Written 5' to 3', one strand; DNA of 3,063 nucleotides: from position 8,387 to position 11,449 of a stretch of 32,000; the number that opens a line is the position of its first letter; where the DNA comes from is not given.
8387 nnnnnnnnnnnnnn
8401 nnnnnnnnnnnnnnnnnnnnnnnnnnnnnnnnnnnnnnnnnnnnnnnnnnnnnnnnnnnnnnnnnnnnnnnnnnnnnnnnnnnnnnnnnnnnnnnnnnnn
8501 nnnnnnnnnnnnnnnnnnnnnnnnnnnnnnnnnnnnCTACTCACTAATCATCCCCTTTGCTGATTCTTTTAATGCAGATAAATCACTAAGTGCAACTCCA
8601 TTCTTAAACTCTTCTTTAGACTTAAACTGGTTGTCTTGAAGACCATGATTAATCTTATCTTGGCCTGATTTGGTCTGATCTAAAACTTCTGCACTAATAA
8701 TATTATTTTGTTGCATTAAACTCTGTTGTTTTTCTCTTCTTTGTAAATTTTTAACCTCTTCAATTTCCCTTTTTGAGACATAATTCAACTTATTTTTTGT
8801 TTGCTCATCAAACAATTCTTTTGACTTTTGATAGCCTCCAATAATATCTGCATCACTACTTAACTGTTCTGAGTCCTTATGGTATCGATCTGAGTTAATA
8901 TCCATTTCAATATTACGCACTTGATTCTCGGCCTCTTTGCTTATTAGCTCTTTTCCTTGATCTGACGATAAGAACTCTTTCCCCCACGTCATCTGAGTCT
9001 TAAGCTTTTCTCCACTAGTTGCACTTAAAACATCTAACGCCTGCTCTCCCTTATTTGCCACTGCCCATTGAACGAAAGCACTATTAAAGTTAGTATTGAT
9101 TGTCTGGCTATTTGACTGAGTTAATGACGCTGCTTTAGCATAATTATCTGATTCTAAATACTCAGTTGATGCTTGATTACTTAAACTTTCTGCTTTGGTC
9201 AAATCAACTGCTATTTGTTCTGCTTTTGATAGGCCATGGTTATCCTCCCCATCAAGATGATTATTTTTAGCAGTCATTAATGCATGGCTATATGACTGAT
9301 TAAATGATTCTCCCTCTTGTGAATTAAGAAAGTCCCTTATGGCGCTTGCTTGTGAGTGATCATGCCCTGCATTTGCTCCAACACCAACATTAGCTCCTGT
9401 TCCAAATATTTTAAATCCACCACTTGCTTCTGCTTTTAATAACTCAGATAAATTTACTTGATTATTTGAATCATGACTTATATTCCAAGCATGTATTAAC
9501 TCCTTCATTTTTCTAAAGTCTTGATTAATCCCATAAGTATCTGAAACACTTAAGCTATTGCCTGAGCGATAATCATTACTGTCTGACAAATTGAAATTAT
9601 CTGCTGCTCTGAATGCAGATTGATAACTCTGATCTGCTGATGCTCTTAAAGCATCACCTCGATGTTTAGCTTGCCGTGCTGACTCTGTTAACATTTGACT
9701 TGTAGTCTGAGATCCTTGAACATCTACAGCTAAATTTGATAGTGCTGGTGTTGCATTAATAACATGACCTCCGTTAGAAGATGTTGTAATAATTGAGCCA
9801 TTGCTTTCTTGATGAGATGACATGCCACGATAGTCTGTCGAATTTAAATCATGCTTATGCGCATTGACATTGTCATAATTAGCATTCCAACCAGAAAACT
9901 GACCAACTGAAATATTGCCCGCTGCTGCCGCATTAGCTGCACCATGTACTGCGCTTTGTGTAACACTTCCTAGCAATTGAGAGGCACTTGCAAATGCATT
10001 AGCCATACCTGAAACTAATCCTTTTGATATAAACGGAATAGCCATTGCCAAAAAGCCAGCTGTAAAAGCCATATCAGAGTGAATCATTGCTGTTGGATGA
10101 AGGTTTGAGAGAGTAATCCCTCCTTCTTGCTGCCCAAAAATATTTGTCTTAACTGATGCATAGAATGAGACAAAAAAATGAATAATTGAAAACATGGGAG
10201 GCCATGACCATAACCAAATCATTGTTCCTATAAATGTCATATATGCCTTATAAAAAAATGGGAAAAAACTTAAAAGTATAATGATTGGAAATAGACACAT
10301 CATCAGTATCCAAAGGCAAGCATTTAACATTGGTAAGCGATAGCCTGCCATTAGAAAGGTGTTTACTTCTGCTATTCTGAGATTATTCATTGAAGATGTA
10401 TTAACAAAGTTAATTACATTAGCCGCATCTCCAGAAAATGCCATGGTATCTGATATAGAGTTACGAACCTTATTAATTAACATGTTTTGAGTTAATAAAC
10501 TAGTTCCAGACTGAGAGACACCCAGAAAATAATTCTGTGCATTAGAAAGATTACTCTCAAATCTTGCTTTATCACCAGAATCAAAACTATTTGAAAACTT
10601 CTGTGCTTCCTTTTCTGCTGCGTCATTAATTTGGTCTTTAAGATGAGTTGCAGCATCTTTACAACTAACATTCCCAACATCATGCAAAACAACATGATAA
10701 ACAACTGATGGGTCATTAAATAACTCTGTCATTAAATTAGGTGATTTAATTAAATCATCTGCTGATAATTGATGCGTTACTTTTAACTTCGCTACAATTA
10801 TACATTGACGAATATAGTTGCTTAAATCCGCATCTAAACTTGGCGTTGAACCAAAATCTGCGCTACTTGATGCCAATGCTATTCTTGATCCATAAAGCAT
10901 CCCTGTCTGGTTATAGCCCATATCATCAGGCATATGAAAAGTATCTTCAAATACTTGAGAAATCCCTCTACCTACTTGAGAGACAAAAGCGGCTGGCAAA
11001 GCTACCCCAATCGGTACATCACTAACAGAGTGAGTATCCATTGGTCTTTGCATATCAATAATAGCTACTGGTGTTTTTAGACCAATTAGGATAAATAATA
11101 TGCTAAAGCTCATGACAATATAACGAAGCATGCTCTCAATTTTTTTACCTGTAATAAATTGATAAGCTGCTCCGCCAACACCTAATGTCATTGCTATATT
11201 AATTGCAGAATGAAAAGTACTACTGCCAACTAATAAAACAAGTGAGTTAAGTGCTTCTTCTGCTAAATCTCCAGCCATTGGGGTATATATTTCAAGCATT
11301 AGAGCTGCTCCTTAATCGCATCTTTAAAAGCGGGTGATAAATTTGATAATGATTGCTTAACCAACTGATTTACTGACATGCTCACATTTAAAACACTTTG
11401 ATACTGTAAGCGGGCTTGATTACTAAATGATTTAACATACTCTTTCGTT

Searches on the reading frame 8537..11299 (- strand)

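Call 66: search_protein_families(library=pfam, proteins=[window:8537-11299:-], max_evalue=0.001)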
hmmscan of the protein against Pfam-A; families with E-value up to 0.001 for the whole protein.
window:8537-11299:- (920 aa): 1 family
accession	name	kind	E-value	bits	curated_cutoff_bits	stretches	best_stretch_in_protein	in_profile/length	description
PF07916.16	TraG_N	-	3.7e-75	254.1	36.1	1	3-450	1-461/462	TraG-like protein, N-terminal region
